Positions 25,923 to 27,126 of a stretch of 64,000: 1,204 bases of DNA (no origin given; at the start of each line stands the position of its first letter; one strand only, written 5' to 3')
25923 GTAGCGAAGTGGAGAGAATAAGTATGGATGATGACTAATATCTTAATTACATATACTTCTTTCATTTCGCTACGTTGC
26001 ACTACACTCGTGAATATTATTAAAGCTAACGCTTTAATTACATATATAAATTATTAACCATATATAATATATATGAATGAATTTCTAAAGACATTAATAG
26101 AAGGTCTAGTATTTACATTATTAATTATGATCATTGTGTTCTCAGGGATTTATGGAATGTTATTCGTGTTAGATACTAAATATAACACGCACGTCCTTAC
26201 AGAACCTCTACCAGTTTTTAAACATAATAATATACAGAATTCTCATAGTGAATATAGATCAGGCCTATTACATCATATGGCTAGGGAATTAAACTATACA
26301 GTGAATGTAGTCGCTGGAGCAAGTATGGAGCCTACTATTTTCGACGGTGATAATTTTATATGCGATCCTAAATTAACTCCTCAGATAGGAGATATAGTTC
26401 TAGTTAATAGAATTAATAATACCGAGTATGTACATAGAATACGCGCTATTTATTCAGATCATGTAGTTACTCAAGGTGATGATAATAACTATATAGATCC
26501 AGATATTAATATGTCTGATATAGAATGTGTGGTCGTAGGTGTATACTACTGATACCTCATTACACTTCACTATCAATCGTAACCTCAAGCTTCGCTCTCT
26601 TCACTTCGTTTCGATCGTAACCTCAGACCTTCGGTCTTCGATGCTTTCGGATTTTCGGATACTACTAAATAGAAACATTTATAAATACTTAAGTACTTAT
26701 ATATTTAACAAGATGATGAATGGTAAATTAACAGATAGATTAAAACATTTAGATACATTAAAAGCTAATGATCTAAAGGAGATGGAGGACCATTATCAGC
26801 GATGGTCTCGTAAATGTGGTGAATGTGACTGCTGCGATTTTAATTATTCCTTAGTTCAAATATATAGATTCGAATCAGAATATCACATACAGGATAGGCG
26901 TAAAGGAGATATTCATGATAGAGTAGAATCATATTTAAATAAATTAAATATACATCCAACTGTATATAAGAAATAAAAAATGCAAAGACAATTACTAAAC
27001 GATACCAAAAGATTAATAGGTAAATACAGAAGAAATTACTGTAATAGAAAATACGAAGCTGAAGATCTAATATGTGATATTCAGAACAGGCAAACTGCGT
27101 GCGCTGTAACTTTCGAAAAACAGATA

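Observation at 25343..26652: Sec11-type signal peptidase I gene cassette bracketed by a 58-bp inverted repeat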

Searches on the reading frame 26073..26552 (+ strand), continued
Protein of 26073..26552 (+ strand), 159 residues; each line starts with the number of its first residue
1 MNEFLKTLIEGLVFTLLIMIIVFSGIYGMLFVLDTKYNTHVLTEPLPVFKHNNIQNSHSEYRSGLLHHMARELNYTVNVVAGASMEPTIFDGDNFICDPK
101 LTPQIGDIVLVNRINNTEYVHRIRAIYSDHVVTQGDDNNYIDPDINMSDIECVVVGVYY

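Call 72: fold_search(model_id=the predicted structure, library=pdb)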
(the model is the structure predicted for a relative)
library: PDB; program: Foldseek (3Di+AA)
matches with E <= 10: 1268; with E <= 0.001: 4
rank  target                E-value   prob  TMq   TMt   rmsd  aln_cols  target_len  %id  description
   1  1jhh_B                6.7e-04  1.00  0.43  0.56   2.8        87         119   22  LEXA S119A MUTANT (released 2001-09-19)
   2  1jhf_B                7.5e-04  1.00  0.43  0.60   2.8        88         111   23  LEXA G85D MUTANT (released 2001-09-19)
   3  3k2z_B                7.9e-04  1.00  0.44  0.36   2.7        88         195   23  Crystal structure of a LexA protein from Thermotoga maritima (released 2010-10-06)
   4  1jhe_A                8.4e-04  1.00  0.43  0.53   2.8        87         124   23  LEXA L89P Q92W E152A K156A MUTANT (released 2001-09-19)
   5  3jso_B                1.1e-03  1.00  0.43  0.37   3.0        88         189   23  Classic Protein With a New Twist: crystal structure of a LexA repressor DNA complex (released 2010-08-18)
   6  3jso_A                1.4e-03  1.00  0.43  0.37   2.8        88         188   23  Classic Protein With a New Twist: crystal structure of a LexA repressor DNA complex (released 2010-08-18)
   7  3k3r_F                1.4e-03  1.00  0.43  0.40   2.9        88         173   23  Unrefined crystal structure of a LexA-DNA complex (released 2010-08-18)
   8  1ay9_A                1.4e-03  1.00  0.42  0.58   5.6       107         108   22  WILD-TYPE UMUD' FROM E. COLI (released 1998-01-28)
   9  3k2z_A                1.5e-03  1.00  0.44  0.37   2.7        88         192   23  Crystal structure of a LexA protein from Thermotoga maritima (released 2010-10-06)
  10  7ocj_F                1.6e-03  1.00  0.44  0.52   2.8        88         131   23  Crystal structure of E.coli LexA in complex with nanobody NbSOS2(Nb14509) (released 2022-10-26)
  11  8gms_B                1.9e-03  1.00  0.42  0.57   3.2        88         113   22  Structure of LexA in complex with RecA filament (released 2022-12-21)
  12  1umu_B                1.9e-03  1.00  0.44  0.63   5.4       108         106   24  STRUCTURE DETERMINATION OF UMUD' BY MAD PHASING OF THE SELENOMETHIONYL PROTEIN (released 1996-08-01)
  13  6a2q                  2.0e-03  1.00  0.42  0.65   2.9        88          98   24  Mycobacterium tuberculosis LexA C-domain I (released 2019-01-23)
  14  8gmt_A                2.0e-03  1.00  0.39  0.60   3.7        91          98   24  Structure of UmuD in complex with RecA filament (released 2022-12-21)
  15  3jsp_B                2.1e-03  1.00  0.44  0.37   2.7        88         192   22  Classic Protein With a New Twist: crystal structure of a LexA repressor DNA complex (released 2010-08-18)
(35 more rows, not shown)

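Call 86: search_solved_structures(query=A1, max_evalue=1, show_alignments=5)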
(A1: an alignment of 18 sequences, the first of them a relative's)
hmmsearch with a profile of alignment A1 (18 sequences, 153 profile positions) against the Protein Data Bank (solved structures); distinct sequences matched with E-value up to 1: 16.
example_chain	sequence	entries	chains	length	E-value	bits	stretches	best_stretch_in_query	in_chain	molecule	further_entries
7p2q_A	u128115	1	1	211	2.2e-06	30.8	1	74-137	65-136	Signal peptidase complex catalytic subunit SEC11C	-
7p2p_A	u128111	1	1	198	1e-05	28.6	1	73-137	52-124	Signal peptidase complex catalytic subunit SEC11A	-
9rjb_A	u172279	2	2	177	6e-05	26.1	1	77-137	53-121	Signal peptidase complex catalytic subunit SEC11A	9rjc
4nv4_A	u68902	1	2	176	8.1e-05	25.7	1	65-125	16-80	Signal peptidase I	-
4wvh_A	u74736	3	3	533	0.00079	22.5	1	61-124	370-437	Maltose-binding periplasmic protein,Signal peptidase IB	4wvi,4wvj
4wvg_A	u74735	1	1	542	0.0097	19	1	61-124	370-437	Maltose-binding periplasmic protein,Signal peptidase IB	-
4me8_A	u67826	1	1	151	0.0099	18.9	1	74-118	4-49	Signal peptidase I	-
9qih_A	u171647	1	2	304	0.13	15.2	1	27-94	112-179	SenB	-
1ay9_A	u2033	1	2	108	0.24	14.4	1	64-111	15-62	UMUD PROTEIN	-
1i4v_A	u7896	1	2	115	0.25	14.4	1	64-111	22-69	UMUD' PROTEIN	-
1umu_A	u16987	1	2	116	0.26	14.3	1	64-111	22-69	UMUD'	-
8gmt_B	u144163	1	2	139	0.44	13.6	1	64-110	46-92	DNA polymerase V subunit UmuD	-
8gms_A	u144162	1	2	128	0.63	13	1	66-118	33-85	LexA repressor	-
1jhf_A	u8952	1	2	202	0.88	12.6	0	66-118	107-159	LEXA REPRESSOR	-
7b5g_A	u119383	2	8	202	0.91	12.5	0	66-118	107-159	LexA repressor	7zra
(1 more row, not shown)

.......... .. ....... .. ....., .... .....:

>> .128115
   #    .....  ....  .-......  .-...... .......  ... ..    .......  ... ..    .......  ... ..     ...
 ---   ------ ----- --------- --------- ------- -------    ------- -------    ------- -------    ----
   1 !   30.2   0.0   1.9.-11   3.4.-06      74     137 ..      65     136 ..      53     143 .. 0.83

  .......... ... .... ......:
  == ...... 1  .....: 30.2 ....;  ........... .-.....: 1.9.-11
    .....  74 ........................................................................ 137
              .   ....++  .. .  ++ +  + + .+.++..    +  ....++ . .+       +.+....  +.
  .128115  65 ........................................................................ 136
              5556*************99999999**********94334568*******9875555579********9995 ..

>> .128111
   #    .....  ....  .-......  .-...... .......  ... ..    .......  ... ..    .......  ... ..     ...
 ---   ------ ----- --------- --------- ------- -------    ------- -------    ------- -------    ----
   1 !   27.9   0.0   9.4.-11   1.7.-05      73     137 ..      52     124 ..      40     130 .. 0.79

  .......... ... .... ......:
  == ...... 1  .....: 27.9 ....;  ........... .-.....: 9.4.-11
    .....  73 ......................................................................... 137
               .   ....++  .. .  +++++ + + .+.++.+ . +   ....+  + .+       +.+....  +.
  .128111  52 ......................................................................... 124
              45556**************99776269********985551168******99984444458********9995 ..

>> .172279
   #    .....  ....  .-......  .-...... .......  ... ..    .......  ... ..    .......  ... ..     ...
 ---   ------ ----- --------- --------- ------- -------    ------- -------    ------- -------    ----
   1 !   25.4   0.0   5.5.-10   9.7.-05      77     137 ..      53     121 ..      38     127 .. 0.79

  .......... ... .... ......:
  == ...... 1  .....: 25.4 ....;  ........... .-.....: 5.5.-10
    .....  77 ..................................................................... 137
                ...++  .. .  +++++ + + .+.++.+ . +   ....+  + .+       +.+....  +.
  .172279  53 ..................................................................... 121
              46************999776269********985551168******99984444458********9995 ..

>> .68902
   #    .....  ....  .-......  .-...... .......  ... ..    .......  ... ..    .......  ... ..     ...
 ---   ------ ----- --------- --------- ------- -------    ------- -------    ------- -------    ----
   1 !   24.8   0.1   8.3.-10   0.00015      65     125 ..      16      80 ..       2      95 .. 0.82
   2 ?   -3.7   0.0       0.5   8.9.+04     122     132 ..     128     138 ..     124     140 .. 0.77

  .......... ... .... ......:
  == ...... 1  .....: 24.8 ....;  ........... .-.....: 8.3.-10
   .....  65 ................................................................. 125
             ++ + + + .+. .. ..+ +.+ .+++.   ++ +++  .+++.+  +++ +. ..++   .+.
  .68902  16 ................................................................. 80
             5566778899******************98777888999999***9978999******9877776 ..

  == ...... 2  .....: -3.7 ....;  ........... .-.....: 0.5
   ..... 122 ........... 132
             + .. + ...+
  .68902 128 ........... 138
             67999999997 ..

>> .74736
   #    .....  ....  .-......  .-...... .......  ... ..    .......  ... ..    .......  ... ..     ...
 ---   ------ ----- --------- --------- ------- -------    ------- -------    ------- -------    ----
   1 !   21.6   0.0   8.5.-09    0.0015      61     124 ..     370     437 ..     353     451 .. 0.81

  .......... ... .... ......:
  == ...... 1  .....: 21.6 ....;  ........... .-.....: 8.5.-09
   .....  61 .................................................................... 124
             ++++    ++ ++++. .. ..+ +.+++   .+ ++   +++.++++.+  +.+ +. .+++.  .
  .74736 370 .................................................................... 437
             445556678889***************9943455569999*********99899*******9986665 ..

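Call 89: find_related_loci(query=A2, collection=genome_contigs, flank=5000)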
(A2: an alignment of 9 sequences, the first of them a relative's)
Query A2 (159 aa) in genome_contigs; peptide patterns used: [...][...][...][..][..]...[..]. (x = any residue, [..] = any of these).
25 stretches matched a pattern; 3 encode a relative of the query (tblastn E <= 1e-3); 3 distinct loci.
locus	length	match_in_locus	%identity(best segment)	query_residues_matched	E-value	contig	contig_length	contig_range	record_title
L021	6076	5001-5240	33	62-138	6e-7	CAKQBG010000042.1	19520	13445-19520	MAG: uncultured Anaeroplasma sp. isolate REFINED_METABAT215_TOP10_CONTIGS_1500_ASSEMBLY_K77_MERGED__Hadza_PheChl_Fiber-H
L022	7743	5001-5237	31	70-144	4e-5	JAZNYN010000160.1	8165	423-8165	MAG: Anaeroplasma sp. isolate T1900044776_TS20190242.MAGScoT_cleanbin_000005 SGB_2479_k141_735251, whole genome shotgun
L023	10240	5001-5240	29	62-138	1e-4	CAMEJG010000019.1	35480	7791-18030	MAG: uncultured Anaeroplasma sp. isolate SRR15057923_bin.8_metaWRAP_v1.3_MAG genome assembly, contig: ERZ10407387.422, w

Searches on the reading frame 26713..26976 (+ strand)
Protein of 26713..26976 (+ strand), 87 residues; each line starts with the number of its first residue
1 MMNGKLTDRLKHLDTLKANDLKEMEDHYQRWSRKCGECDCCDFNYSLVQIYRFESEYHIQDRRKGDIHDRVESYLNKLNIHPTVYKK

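Call 8: search_protein_families(library=pfam, proteins=[window:26713-26976:+], max_evalue=0.1)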
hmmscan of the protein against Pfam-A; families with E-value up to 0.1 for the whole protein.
window:26713-26976:+ (87 aa): 0 families

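Call 35: find_encoding_contigs(protein=window:26716-26976:+, flank=3000, max_places=10)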
Protein window:26716-26976:+ (86 aa): 1 contig read that carries it; 1 place shown.
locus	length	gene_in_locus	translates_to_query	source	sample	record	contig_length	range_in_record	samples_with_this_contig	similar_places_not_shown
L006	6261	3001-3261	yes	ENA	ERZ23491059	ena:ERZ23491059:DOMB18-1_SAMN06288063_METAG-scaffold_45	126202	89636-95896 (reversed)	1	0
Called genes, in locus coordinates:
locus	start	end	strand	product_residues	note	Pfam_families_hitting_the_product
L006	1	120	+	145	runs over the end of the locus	-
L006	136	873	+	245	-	-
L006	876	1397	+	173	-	-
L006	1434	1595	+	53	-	-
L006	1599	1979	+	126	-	-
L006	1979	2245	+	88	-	-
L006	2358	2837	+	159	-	PF00717:Peptidase_S24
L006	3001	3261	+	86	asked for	-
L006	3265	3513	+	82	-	-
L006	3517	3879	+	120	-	-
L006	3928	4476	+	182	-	-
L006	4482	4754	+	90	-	-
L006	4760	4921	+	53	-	-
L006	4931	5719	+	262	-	-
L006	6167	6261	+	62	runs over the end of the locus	-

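Call 97: find_homologous_proteins(query=window:26716-26973:+, max_evalue=0.01)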
Query window:26716-26973:+ (86 aa): 1 proteins with E <= 0.01 among 1 candidates.
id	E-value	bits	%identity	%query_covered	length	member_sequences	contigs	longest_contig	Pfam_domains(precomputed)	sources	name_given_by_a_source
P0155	7.5e-54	197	100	100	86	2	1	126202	-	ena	-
